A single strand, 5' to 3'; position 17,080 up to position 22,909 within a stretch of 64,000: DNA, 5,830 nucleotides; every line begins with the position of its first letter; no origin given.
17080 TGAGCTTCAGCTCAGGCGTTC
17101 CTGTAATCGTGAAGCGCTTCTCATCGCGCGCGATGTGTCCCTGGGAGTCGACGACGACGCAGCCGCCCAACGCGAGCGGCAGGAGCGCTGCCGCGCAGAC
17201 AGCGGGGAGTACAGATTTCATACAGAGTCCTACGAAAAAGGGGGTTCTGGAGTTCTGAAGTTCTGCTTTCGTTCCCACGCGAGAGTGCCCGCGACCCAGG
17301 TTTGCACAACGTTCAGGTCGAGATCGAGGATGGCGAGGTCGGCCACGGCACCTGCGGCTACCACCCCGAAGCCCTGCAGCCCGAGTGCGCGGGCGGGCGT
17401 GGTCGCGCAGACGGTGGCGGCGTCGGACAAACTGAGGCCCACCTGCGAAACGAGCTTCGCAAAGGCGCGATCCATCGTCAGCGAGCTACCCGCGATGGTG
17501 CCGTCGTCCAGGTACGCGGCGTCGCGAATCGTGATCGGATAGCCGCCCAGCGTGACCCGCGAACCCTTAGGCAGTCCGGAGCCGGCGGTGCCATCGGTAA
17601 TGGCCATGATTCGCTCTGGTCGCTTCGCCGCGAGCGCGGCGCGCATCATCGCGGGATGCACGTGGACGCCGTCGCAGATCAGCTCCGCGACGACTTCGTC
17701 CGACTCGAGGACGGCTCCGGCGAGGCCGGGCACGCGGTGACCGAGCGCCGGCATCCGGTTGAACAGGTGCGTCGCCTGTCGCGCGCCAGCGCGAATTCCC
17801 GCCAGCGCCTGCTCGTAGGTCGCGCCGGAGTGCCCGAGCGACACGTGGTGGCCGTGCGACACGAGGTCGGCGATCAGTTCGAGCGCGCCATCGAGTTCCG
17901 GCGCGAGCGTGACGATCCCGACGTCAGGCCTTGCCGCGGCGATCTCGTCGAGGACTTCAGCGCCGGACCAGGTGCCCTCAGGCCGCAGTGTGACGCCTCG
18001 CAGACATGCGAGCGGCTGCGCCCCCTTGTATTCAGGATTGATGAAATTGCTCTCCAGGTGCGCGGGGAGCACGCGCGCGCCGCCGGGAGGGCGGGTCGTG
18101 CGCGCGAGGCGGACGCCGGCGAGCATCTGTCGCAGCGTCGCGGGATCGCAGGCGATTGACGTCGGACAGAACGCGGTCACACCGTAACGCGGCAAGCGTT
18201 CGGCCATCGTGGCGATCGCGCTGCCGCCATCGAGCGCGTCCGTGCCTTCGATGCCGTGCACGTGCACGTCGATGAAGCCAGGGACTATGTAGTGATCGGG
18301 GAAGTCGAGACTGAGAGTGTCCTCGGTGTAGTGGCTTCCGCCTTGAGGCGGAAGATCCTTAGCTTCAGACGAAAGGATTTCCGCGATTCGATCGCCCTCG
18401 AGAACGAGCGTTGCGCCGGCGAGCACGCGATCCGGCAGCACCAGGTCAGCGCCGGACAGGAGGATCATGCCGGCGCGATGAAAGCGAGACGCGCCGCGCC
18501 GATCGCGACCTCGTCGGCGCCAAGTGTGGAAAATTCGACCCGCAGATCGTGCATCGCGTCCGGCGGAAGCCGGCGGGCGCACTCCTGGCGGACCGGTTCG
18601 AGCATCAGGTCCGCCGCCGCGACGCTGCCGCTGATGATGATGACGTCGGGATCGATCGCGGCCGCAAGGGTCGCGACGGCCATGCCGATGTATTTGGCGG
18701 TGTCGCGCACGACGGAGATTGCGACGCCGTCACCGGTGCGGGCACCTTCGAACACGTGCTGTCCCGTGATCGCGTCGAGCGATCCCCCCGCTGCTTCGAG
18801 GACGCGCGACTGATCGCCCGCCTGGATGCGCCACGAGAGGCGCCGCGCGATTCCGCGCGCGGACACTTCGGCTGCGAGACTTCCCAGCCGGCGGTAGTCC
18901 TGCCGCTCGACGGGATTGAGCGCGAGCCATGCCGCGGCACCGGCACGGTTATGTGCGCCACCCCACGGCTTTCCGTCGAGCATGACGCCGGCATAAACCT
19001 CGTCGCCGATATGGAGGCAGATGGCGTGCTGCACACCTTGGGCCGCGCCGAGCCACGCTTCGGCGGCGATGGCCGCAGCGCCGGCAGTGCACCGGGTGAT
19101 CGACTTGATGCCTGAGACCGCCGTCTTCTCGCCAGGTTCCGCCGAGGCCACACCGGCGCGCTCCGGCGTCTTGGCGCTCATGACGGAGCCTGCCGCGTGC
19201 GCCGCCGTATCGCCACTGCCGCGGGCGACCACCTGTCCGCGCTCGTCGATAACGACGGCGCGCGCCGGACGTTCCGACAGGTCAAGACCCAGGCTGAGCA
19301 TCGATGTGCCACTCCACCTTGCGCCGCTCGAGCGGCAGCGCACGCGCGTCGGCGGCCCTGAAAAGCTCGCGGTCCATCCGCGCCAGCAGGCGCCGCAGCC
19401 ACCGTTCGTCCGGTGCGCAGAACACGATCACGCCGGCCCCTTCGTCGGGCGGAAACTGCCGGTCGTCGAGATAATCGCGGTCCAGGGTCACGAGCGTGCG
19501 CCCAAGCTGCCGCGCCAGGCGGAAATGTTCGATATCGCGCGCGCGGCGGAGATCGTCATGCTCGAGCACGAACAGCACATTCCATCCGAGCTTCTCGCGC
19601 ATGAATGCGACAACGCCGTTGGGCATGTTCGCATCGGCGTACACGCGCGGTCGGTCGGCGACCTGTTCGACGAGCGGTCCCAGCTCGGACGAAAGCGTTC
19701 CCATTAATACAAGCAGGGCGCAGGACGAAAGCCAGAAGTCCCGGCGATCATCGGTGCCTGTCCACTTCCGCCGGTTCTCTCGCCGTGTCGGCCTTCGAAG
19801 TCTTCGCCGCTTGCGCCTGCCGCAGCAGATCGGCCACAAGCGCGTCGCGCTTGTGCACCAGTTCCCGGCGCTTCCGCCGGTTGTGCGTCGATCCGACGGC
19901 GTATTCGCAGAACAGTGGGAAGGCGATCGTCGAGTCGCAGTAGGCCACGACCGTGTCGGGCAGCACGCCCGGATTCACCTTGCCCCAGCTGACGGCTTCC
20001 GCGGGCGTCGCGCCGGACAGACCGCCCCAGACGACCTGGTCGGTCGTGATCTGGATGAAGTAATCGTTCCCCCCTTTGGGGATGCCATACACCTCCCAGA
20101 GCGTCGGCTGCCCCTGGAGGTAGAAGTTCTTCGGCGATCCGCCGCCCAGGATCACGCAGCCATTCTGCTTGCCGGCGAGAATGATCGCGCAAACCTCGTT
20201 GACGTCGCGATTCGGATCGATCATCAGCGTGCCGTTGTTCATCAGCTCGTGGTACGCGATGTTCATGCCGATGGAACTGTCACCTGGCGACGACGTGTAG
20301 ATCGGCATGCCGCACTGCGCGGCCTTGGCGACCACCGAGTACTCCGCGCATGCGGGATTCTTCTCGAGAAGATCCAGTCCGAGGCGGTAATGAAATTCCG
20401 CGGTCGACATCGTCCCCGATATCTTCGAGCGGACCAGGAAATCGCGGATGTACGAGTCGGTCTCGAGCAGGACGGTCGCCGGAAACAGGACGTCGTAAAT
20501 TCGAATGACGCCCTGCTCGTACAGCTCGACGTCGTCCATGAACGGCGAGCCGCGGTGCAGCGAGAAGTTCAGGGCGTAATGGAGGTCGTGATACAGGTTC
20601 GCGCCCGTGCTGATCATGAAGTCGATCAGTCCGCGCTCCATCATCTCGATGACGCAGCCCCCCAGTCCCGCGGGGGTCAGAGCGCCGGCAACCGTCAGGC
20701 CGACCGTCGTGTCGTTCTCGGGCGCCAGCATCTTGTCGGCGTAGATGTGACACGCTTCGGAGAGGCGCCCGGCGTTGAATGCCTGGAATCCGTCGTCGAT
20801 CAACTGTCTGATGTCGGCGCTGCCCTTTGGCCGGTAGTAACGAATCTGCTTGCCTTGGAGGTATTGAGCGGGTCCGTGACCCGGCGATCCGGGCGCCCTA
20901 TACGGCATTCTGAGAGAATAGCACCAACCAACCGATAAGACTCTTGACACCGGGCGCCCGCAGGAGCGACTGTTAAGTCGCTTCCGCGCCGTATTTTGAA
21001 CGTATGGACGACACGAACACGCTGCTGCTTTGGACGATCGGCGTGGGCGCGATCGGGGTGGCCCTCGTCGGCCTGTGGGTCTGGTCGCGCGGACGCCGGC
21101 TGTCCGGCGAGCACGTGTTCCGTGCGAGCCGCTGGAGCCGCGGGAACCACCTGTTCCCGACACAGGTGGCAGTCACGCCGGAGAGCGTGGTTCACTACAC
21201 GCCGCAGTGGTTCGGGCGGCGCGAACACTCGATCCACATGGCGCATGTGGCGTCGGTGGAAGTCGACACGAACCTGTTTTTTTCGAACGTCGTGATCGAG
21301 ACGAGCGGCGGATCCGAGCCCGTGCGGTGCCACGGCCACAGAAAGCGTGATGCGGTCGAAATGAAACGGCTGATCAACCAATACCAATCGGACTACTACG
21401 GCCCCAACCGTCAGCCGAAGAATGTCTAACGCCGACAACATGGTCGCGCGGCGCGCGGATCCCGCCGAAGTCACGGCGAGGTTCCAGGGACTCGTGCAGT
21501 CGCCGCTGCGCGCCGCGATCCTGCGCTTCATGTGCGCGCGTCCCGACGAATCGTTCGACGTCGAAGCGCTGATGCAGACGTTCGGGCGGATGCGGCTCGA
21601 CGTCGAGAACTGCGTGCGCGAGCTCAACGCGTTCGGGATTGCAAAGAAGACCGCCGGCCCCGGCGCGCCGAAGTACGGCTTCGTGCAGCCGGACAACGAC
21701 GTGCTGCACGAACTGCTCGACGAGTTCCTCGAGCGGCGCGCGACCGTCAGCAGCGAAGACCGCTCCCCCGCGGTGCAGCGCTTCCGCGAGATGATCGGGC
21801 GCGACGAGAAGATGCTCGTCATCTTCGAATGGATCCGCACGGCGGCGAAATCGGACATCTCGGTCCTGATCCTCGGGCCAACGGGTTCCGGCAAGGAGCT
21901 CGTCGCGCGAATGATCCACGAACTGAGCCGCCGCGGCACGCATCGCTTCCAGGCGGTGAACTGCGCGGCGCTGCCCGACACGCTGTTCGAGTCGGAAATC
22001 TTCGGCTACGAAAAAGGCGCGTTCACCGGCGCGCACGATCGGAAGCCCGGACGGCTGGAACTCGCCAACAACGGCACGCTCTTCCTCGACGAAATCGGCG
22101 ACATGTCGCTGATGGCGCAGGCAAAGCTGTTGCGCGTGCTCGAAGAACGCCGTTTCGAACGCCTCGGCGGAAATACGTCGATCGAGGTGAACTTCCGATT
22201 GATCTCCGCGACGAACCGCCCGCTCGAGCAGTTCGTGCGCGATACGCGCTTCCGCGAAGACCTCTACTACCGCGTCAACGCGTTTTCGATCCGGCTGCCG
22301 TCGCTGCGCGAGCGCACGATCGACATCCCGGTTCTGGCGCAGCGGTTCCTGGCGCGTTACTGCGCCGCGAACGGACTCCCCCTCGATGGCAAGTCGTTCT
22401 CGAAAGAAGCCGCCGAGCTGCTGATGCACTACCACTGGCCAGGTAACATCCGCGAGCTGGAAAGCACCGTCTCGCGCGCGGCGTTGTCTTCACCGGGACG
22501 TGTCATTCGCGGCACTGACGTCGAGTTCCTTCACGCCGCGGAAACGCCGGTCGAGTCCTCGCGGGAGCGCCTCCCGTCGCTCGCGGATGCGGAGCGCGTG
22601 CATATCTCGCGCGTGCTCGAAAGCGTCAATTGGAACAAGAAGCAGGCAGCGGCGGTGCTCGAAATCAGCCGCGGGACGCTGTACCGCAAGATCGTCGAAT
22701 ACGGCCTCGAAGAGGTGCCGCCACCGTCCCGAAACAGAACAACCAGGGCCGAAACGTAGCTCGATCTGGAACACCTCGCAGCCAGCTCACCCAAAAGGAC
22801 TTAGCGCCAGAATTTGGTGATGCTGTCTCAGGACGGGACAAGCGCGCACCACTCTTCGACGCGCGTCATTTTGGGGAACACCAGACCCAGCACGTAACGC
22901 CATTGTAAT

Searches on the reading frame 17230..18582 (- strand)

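Call 17: search_protein_families(library=pfam, proteins=[window:17230-18582:-], max_evalue=0.00001)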
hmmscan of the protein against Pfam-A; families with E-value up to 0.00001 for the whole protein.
window:17230-18582:- (450 aa): 2 families
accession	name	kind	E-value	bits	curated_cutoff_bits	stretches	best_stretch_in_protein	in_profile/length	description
PF01979.26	Amidohydro_1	-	5.4e-20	72.4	25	1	98-433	1-343/345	Amidohydrolase family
PF07969.17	Amidohydro_3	-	1.8e-07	31.4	29.7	0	383-427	407-463/472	Amidohydrolase family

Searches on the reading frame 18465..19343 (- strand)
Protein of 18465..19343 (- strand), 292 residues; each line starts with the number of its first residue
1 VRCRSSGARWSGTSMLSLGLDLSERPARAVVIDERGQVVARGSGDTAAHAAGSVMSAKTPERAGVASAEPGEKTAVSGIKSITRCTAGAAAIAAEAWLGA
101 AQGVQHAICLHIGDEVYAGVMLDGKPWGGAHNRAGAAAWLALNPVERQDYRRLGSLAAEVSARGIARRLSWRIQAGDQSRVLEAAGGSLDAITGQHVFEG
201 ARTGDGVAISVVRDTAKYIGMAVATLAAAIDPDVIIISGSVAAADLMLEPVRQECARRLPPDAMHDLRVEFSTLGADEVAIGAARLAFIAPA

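Call 17: search_protein_families(library=pfam, proteins=[window:18465-19343:-], max_evalue=0.00001)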
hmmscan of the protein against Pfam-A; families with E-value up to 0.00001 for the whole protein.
window:18465-19343:- (292 aa): 1 family
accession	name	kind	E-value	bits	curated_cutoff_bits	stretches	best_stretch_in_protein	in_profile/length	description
PF00480.26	ROK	-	8.1e-22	78.5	22.9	1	91-287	109-291/294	ROK family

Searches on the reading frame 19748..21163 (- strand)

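Call 17: search_protein_families(library=pfam, proteins=[window:19748-21163:-], max_evalue=0.00001)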
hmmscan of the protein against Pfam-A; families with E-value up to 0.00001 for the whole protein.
window:19748-21163:- (471 aa): 1 family
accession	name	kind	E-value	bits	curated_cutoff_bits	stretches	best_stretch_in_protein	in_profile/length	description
PF01916.23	DS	-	4.1e-71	240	27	1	128-420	10-286/288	Deoxyhypusine synthase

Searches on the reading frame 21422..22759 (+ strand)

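Call 17: search_protein_families(library=pfam, proteins=[window:21422-22759:+], max_evalue=0.00001)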
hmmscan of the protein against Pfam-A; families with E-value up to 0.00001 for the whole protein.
window:21422-22759:+ (445 aa): 6 families
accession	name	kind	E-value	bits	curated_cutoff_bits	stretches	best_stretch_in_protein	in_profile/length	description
PF00158.32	Sigma54_activat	-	1.7e-67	226.8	20.2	1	124-290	1-167/168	Sigma-54 interaction domain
PF25601.1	AAA_lid_14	-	3.4e-20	72.1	27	1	296-377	1-80/87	AAA+ ATPase lid domain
PF14532.12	Sigma54_activ_2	-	6.3e-19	69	25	1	125-295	1-138/138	Sigma-54 interaction domain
PF02954.25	HTH_8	-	1.6e-12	47.4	22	1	386-427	1-42/42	Bacterial regulatory protein, Fis family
PF01078.27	Mg_chelatase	-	1.5e-08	34.8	20.3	0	203-265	93-157/207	Magnesium chelatase, subunit ChlI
PF07728.20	AAA_5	-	4.1e-08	33.8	22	1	148-268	2-125/139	AAA domain (dynein-related subfamily)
